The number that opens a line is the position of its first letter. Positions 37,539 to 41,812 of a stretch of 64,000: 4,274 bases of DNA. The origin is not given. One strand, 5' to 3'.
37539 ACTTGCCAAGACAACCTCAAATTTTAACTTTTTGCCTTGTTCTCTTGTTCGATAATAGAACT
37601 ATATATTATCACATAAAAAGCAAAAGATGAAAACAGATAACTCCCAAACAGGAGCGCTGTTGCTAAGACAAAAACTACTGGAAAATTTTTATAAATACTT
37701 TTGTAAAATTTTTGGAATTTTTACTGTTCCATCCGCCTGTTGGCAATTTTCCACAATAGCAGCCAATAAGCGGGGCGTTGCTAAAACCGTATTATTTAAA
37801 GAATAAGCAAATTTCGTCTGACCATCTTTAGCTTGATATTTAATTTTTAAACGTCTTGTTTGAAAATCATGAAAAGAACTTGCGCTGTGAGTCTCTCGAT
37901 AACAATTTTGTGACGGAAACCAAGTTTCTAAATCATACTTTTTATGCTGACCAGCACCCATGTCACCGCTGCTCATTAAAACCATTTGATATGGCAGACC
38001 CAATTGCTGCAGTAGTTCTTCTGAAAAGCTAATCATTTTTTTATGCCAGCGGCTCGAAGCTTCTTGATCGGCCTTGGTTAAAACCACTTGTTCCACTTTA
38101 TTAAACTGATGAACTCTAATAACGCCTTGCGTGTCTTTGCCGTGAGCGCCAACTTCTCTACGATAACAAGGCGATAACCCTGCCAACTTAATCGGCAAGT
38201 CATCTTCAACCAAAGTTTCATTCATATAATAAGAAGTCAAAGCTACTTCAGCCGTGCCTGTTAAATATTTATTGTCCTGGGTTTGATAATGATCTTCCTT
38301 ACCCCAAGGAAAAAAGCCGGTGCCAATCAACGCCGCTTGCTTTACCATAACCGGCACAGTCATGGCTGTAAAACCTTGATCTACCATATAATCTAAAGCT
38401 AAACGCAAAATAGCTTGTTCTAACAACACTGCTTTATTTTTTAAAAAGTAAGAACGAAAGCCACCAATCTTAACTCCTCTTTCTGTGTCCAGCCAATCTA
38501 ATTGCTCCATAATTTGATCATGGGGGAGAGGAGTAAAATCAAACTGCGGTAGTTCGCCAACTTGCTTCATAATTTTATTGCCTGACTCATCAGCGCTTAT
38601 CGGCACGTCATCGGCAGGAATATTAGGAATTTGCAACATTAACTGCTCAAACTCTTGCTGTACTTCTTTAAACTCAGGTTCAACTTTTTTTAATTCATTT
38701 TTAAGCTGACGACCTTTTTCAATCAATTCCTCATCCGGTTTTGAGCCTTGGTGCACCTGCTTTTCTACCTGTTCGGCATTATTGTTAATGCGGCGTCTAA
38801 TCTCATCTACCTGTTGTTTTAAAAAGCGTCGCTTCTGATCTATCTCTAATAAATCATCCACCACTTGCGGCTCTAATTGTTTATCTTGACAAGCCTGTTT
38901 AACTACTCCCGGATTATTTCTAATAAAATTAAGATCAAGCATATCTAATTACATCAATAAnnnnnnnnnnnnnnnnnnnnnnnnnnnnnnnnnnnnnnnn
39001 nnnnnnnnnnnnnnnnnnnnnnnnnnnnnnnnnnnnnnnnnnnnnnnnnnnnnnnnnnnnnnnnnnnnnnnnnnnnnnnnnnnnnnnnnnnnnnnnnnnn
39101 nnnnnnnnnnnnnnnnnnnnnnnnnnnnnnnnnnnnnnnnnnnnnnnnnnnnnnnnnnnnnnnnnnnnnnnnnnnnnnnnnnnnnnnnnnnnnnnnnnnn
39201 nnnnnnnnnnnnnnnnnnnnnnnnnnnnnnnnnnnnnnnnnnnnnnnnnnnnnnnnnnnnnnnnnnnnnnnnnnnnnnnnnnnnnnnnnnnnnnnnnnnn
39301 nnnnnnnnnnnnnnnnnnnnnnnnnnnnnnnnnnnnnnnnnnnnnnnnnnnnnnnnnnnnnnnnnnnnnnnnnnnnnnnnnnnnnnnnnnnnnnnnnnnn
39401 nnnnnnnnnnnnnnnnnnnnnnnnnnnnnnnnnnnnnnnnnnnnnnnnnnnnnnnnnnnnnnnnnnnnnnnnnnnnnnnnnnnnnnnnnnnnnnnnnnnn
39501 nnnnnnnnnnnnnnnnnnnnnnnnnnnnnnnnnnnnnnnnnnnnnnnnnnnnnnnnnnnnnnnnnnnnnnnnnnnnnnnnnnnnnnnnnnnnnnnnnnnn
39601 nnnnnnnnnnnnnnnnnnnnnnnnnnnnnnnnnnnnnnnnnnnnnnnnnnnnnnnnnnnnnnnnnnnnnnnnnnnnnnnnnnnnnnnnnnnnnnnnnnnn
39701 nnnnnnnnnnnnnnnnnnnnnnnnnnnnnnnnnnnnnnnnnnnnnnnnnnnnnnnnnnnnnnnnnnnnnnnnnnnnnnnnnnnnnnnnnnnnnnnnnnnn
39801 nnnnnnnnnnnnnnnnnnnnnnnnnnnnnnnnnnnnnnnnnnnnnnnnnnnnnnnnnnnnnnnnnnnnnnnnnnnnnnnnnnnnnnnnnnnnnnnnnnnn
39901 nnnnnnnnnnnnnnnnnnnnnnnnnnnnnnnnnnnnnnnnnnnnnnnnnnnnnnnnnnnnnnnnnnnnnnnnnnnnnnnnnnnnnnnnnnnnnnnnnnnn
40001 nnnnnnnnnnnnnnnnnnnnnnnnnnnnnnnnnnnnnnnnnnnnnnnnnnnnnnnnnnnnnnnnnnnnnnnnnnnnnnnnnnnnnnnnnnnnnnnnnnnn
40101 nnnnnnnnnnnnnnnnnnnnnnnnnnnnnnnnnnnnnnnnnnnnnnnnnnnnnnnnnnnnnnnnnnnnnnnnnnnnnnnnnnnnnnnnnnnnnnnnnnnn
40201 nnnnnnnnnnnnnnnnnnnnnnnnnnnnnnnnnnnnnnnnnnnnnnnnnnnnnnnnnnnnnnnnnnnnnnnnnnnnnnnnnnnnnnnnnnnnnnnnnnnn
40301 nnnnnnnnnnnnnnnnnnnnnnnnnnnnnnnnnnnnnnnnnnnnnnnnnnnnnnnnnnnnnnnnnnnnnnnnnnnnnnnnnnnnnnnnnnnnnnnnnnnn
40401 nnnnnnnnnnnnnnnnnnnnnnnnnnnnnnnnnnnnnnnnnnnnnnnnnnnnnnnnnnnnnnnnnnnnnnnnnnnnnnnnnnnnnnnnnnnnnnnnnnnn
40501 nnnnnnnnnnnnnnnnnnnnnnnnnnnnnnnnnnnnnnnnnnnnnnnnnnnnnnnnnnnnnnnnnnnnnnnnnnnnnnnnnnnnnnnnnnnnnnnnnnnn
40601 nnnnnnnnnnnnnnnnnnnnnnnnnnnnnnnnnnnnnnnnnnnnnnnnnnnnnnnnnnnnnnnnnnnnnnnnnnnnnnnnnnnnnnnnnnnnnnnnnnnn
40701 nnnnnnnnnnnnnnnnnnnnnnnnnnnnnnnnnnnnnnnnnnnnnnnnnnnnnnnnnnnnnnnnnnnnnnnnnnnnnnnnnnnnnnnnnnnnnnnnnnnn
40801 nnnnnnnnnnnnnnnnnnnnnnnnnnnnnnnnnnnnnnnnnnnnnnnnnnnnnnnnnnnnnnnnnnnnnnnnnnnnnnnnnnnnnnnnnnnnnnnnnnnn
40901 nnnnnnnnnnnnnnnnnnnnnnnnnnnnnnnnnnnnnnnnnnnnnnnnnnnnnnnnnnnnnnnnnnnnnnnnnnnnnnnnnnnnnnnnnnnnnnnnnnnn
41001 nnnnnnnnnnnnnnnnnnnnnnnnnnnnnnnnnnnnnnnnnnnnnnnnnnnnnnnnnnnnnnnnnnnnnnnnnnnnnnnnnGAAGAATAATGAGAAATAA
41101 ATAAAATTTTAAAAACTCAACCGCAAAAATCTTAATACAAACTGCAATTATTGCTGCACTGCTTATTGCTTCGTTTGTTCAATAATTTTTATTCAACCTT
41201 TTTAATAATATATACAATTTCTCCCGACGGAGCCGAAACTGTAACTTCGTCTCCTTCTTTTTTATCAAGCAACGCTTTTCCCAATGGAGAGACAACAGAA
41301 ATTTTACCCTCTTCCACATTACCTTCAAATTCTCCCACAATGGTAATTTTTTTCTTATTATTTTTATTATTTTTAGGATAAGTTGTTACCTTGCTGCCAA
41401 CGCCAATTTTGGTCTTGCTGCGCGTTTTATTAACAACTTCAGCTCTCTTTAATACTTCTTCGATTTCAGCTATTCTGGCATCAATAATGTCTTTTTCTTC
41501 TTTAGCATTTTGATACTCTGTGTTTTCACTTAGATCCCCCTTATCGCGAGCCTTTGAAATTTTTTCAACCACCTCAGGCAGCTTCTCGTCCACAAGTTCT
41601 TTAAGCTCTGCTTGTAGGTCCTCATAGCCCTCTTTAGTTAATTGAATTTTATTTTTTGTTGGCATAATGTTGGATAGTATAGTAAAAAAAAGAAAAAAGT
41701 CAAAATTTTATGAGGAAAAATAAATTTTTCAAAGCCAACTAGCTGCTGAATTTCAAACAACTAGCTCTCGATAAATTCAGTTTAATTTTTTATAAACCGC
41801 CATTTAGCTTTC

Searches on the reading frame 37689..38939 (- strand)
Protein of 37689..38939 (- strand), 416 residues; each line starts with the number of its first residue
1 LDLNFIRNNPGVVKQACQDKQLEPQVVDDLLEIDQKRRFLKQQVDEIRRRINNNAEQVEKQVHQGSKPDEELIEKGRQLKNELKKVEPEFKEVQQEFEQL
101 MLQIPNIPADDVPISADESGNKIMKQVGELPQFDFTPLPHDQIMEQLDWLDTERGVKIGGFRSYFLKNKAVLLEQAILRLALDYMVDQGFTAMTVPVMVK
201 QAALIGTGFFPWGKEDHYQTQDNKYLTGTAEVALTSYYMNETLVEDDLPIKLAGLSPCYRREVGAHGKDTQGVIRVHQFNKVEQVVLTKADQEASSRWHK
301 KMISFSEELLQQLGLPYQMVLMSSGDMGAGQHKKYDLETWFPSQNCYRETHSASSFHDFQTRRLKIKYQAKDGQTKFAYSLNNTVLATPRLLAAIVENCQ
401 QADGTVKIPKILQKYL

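Call 10: search_protein_families(library=pfam, proteins=[window:37689-38939:-])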
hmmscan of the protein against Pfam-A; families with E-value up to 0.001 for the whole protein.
window:37689-38939:- (416 aa): 2 families
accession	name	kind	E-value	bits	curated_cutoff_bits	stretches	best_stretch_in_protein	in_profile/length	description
PF00587.30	tRNA-synt_2b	-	2.9e-34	119.1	29.3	1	221-398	8-178/179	tRNA synthetase class II core domain (G, H, P, S and T)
PF02403.27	Seryl_tRNA_N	-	9.4e-24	84.2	28.2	1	1-108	2-108/108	Seryl-tRNA synthetase N-terminal domain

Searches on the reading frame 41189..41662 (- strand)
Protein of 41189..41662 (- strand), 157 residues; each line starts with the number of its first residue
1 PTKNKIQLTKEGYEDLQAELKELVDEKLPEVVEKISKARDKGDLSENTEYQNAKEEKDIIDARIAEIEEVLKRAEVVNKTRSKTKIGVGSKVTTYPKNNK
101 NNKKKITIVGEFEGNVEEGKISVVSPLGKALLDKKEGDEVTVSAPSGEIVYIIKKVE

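Call 10: search_protein_families(library=pfam, proteins=[window:41189-41662:-])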
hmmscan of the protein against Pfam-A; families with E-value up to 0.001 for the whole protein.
window:41189-41662:- (157 aa): 2 families
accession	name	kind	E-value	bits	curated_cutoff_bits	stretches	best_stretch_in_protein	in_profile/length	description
PF03449.20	GreA_GreB_N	-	5.2e-26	91.1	24.5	1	6-76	1-71/71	Transcription elongation factor, N-terminal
PF01272.25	GreA_GreB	-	7.8e-22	77.5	26.9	1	83-157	3-76/77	Transcription elongation factor, GreA/GreB, C-term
